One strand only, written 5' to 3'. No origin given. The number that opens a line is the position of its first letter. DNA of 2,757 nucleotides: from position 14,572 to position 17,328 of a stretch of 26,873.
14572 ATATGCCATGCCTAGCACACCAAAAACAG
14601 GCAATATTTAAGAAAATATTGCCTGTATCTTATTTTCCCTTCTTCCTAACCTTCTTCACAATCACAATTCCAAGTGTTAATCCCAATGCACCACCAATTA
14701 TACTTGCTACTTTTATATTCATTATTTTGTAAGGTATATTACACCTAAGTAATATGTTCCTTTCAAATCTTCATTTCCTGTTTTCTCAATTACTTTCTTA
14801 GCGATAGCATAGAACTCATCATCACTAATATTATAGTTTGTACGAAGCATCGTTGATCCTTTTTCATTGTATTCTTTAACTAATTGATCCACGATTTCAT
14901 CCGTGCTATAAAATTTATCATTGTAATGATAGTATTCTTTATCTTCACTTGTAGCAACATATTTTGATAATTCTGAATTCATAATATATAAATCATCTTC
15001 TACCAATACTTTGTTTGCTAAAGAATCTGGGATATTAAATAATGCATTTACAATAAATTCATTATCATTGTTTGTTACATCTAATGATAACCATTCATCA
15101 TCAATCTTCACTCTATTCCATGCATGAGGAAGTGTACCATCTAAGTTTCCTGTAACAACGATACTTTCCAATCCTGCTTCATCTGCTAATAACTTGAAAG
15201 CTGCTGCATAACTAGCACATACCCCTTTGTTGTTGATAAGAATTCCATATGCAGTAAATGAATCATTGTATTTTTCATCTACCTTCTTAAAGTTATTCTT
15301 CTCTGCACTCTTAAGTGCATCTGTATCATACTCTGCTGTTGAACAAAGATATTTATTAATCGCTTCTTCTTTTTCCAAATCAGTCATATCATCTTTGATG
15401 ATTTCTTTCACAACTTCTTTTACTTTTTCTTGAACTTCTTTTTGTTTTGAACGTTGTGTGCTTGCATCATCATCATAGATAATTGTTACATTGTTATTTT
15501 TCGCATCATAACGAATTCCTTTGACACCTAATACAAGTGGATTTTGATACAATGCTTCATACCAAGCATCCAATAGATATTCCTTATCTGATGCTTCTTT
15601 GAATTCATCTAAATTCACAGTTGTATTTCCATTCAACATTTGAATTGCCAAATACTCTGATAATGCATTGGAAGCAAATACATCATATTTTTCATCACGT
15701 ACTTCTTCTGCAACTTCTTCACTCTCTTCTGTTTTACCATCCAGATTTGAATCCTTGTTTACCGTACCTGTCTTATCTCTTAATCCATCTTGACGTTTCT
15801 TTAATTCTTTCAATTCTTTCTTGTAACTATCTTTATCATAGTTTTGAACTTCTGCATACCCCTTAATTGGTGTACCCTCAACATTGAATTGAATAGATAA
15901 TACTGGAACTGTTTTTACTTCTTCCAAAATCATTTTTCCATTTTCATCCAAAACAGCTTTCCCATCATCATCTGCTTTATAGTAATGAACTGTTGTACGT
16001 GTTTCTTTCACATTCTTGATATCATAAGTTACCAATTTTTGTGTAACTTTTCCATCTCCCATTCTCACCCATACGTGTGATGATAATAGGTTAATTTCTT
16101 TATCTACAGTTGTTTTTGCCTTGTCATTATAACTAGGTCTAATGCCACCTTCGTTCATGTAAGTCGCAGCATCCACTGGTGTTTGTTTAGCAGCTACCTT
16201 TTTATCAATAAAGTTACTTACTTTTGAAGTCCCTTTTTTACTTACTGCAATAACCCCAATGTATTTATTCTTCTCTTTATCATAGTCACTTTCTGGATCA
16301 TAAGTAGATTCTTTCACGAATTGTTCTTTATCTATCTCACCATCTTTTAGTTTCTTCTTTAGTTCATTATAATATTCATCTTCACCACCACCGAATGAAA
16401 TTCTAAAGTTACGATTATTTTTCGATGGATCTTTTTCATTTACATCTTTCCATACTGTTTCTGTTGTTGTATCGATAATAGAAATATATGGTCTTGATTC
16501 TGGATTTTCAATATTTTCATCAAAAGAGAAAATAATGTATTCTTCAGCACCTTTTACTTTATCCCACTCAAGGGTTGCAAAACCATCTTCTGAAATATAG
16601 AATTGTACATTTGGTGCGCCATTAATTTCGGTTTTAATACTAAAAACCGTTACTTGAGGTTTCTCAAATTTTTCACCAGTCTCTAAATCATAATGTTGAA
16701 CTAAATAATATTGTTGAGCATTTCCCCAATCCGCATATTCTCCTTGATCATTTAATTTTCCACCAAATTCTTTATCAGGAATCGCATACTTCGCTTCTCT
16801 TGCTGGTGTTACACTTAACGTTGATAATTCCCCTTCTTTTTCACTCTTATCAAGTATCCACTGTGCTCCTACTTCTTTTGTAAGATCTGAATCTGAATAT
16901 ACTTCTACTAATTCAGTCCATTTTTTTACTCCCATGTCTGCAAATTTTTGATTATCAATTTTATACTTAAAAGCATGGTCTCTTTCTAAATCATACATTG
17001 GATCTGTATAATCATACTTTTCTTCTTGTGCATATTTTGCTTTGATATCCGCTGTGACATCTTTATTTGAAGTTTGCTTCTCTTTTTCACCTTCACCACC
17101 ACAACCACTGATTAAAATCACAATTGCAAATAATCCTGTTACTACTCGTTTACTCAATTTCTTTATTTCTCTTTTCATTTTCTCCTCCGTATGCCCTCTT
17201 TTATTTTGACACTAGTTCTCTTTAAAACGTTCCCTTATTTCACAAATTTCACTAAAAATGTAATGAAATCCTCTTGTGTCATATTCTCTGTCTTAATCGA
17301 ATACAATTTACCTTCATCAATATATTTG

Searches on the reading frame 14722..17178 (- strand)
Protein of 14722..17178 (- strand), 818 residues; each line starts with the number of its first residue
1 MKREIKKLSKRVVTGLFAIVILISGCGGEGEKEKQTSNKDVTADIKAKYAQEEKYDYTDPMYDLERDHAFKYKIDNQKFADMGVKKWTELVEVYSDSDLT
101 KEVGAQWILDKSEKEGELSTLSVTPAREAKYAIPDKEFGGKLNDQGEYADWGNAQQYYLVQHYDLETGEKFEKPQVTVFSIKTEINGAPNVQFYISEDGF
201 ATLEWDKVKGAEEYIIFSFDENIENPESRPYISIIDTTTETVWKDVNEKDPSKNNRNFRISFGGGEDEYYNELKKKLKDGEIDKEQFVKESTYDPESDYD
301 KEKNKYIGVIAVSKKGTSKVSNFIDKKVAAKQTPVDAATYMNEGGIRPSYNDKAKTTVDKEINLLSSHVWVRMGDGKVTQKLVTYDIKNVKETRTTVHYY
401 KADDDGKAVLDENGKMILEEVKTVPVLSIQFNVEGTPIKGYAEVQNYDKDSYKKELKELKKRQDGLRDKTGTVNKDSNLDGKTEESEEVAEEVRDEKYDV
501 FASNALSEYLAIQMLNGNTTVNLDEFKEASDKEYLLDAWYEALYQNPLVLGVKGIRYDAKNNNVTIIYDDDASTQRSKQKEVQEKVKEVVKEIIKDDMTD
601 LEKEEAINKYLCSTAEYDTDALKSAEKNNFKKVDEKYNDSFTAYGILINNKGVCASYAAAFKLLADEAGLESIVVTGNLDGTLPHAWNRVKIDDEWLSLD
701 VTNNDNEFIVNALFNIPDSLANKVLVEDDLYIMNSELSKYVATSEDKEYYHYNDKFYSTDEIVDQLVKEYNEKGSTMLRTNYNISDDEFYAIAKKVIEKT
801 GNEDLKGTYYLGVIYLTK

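Call 9: search_protein_families(library=pfam, proteins=[window:14722-17178:-])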
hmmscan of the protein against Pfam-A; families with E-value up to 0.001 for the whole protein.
window:14722-17178:- (818 aa): 1 family
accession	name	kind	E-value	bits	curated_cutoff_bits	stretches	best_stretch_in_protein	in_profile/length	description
PF01841.26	Transglut_core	-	3.3e-11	43.9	23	1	588-700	2-107/108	Transglutaminase-like superfamily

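Call 18: find_encoding_contigs(protein=window:14722-17178:-, flank=6000, max_places=10)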
Protein window:14722-17178:- (818 aa): 5 contigs read that carry it; 2 places shown.
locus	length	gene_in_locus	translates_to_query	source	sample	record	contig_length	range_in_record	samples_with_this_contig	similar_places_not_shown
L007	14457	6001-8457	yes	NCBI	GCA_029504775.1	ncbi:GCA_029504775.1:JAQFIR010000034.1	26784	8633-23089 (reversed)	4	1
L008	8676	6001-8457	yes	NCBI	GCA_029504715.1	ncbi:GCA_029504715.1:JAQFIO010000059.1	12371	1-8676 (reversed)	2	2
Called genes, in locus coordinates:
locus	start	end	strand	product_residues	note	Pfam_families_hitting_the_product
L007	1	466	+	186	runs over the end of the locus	PF01195:Pept_tRNA_hydro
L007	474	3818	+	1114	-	PF22590:Cas3-like_C_2 (faint), PF17757:UvrB_inter, PF02559:CarD_TRCF_RID, PF00270:DEAD, PF00271:Helicase_C, PF03461:TRCF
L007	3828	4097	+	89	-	PF01479:S4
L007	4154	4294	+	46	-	-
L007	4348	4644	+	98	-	PF04977:DivIC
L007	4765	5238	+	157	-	PF04542:Sigma70_r2, PF08281:Sigma70_r4_2, PF04545:Sigma70_r4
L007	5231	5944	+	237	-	-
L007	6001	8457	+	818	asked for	PF01841:Transglut_core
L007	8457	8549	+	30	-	-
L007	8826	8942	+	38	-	-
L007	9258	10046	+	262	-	PF20316:DUF6612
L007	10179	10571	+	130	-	-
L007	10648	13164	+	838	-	PF01624:MutS_I, PF05192:MutS_III, PF05190:MutS_IV, PF00488:MutS_V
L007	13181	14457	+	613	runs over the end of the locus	PF02518:HATPase_c (faint), PF13589:HATPase_c_3, PF01119:DNA_mis_repair, PF08676:MutL_C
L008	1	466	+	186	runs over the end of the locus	PF01195:Pept_tRNA_hydro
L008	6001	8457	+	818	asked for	PF01841:Transglut_core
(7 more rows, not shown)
